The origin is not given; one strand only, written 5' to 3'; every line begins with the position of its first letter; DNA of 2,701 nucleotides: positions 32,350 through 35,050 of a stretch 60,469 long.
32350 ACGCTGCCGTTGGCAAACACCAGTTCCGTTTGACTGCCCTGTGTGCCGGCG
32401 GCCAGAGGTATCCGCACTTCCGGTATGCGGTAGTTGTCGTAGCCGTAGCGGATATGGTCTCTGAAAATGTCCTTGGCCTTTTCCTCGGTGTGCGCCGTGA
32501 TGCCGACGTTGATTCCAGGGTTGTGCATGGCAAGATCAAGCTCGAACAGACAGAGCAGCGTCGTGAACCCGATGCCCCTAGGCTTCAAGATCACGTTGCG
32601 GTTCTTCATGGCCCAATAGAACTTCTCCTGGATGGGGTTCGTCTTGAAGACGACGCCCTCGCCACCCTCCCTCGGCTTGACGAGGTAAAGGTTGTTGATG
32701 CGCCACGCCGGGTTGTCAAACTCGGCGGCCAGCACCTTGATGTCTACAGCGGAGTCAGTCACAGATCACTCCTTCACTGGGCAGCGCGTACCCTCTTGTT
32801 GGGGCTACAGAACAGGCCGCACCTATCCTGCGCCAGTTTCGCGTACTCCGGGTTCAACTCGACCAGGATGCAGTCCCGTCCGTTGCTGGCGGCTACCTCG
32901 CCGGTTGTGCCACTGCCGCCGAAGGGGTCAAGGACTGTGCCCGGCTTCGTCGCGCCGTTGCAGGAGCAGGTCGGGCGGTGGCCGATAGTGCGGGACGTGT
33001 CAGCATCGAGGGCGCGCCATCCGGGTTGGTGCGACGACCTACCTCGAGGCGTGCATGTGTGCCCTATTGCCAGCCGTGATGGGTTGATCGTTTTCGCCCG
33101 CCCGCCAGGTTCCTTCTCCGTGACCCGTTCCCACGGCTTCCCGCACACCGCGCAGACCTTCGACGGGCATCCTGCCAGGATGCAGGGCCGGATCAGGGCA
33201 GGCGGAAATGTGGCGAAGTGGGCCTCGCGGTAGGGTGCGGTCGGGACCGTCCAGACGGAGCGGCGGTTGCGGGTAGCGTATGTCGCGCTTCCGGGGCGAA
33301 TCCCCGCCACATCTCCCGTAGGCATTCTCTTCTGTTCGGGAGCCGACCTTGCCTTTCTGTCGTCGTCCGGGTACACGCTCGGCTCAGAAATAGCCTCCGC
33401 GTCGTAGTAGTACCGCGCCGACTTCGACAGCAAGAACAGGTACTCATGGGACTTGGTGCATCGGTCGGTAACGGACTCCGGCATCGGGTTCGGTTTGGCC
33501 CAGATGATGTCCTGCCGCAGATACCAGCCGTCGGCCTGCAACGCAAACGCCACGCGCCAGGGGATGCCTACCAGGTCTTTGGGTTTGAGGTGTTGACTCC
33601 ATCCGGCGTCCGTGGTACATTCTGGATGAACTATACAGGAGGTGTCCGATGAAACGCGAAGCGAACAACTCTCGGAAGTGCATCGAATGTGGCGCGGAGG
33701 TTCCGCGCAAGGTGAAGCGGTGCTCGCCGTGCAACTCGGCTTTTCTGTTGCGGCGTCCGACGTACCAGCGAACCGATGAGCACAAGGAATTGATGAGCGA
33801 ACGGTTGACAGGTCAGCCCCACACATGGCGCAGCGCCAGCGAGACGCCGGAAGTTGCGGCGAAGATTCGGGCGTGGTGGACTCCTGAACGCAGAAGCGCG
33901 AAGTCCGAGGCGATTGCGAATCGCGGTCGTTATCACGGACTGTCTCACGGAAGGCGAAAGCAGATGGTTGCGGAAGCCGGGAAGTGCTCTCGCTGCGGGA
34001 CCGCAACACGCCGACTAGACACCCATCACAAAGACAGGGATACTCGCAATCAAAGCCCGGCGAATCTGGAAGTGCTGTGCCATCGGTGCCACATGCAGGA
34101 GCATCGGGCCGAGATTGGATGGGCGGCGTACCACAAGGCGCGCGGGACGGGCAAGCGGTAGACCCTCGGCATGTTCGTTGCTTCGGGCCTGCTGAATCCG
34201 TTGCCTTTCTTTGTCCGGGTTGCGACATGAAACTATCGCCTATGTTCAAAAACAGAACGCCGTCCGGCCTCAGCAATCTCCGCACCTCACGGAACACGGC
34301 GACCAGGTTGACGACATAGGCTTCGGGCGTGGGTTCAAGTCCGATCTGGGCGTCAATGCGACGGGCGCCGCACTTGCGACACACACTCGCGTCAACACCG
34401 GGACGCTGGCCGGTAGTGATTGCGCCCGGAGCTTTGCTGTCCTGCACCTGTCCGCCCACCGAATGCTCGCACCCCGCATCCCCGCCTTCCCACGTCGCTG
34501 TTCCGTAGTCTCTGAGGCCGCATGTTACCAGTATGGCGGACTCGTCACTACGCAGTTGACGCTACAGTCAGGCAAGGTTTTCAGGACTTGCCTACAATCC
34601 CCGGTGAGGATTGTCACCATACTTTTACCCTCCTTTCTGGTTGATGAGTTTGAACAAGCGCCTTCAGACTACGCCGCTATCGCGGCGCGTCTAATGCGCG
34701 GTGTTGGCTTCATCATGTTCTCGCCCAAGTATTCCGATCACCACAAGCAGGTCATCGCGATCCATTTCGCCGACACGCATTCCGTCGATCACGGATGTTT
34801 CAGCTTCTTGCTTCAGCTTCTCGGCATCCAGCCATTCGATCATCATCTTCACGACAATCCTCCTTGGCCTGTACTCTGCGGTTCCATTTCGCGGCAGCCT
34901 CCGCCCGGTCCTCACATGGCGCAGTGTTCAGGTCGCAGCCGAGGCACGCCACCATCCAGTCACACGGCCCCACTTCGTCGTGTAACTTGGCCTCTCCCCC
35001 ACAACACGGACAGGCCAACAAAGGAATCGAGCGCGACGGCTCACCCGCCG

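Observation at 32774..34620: DNA methyltransferase gene disrupted by a frameshift after SPPYW and by an antisense HNH homing-endonuclease cassette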

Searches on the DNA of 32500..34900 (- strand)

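Call 5: search_dna_similar(query=window:32500-34900:-, collection=phages, mode=distant, max_rows=25)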
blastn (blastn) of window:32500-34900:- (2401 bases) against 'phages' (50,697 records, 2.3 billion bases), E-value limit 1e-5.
Records with a match: 127; places in all: 127; records where one place covers at least 80% of the query: 0.
Best place of each record, by identity: 80-90% 1; 60-80% 126.
By first word of the organism name: Mycobacterium 46; Burkholderia 28; Gordonia 16; Pseudomonas 14; Prochlorococcus 4; Serratia 3; Salicola 2; Bordetella 2; Methanoculleus 2; Cyanophage 2; and 7 more.
By host as written in the record: Mycobacterium smegmatis mc2 155 20; Burkholderia sp. 19; - 13; Gordonia terrae 3612 13; Mycobacterium smegmatis mc#155 8; Prochlorococcus sp. MED4 4; Mycolicibacterium smegmatis MC2 155 3; Gordonia terrae CAG3 3; and 32 more.
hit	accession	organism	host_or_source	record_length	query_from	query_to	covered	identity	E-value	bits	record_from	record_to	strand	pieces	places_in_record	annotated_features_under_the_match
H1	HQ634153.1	Salicola phage CGphi29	Salicola sp. M5 MPN 10^-2 23B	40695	1315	1737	18%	71.1%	1e-47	197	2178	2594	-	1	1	DNA methylase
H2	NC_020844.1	Salicola phage CGphi29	Salicola sp. M5 MPN 10^-2 23B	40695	1315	1737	18%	71.1%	1e-47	197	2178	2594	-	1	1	DNA methyltransferase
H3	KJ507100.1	Pseudomonas phage phiPSA1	Pseudomonas syringae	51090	1314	1730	13%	77.9%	6e-40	236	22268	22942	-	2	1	DNA methyltransferase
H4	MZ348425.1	Pseudomonas phage psageB2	soil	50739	1314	1730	13%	77.9%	6e-40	236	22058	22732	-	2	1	putative DNA methyltransferase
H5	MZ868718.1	Pseudomonas phage psageK9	Pseudomonas syringae pv. actinidiae K7#8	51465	1314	1730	13%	77.9%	6e-40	236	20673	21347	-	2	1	hypothetical protein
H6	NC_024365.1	Pseudomonas phage phiPSA1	Pseudomonas syringae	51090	1314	1730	13%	77.9%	6e-40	236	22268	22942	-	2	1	DNA methyltransferase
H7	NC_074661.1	Pseudomonas phage psageK9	Pseudomonas syringae pv. actinidiae K7#8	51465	1314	1730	13%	77.9%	6e-40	236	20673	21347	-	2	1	hypothetical protein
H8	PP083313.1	Pseudomonas phage PSA-2T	Pseudomonas syringae pv. actinidiae ...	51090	1314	1730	13%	77.9%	6e-40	236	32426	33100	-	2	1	DNA methyltransferase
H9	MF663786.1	Bordetella phage vB_BbrM_PHB04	Bordetella bronchiseptica 4715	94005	1315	1730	12%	78.9%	4e-42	255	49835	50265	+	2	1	site-specific DNA-methytransferase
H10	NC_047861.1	Bordetella phage vB_BbrM_PHB04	Bordetella bronchiseptica 4715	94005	1315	1730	12%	78.9%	4e-42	255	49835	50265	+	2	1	DNA methyltransferase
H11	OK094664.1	Shewanella phage vB_Sb_QDWS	Shewanella baltica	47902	1312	1730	12%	77.7%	1e-36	226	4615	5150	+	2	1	DNA cytosine methylase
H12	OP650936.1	Hujiaoplasma phage zrk29-1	Tenericutes bacterium zrk29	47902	1312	1730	12%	77.7%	1e-36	226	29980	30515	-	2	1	record has no annotation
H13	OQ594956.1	Pseudomonas phage vB_Pae_LESphi3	Pseudomonas aeruginosa LESB58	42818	1321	1730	12%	77.2%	4e-36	225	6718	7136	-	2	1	site-specific DNA-methyltransferase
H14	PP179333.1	Pseudomonas phage Cruim01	Pseudomonas syringae CC1557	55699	1314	1730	12%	77.2%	5e-35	215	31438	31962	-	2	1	DNA methyltransferase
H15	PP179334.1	Pseudomonas phage Aurca01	Pseudomonas syringae CC1557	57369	1314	1730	12%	77.2%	5e-35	215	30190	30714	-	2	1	DNA methyltransferase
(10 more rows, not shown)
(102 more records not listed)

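Call 100: search_rna_families(source=window, start=32700, end=34750, threshold=evalue, max_evalue=1)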
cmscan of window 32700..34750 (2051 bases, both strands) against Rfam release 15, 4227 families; matches with E-value up to 1: 0.
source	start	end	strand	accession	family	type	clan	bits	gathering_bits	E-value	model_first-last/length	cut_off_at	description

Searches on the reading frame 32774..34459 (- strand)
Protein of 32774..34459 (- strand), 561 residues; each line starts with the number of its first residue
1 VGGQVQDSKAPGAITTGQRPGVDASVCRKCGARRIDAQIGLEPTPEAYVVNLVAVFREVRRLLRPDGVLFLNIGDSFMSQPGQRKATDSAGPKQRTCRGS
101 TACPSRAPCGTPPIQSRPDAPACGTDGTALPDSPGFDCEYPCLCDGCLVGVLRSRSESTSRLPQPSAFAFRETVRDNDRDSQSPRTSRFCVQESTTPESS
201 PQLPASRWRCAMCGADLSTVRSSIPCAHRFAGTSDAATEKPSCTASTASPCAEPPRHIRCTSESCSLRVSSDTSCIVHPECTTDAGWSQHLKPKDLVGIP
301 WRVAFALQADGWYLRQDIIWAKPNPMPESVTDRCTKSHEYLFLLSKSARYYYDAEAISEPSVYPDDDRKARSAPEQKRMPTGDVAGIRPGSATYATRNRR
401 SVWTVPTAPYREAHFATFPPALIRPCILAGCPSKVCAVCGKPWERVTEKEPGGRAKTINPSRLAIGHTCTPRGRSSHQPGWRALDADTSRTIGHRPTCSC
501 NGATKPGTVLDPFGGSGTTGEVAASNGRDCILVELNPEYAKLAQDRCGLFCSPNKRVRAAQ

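Call 3: search_protein_families(library=pfam, proteins=[window:32774-34459:-], max_evalue=0.01)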
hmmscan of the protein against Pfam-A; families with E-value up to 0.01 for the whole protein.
window:32774-34459:- (561 aa): 1 family
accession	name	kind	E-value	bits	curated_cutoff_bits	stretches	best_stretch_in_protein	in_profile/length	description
PF01555.25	N6_N4_Mtase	-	7.5e-34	118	26.7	3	296-431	60-179/221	DNA methylase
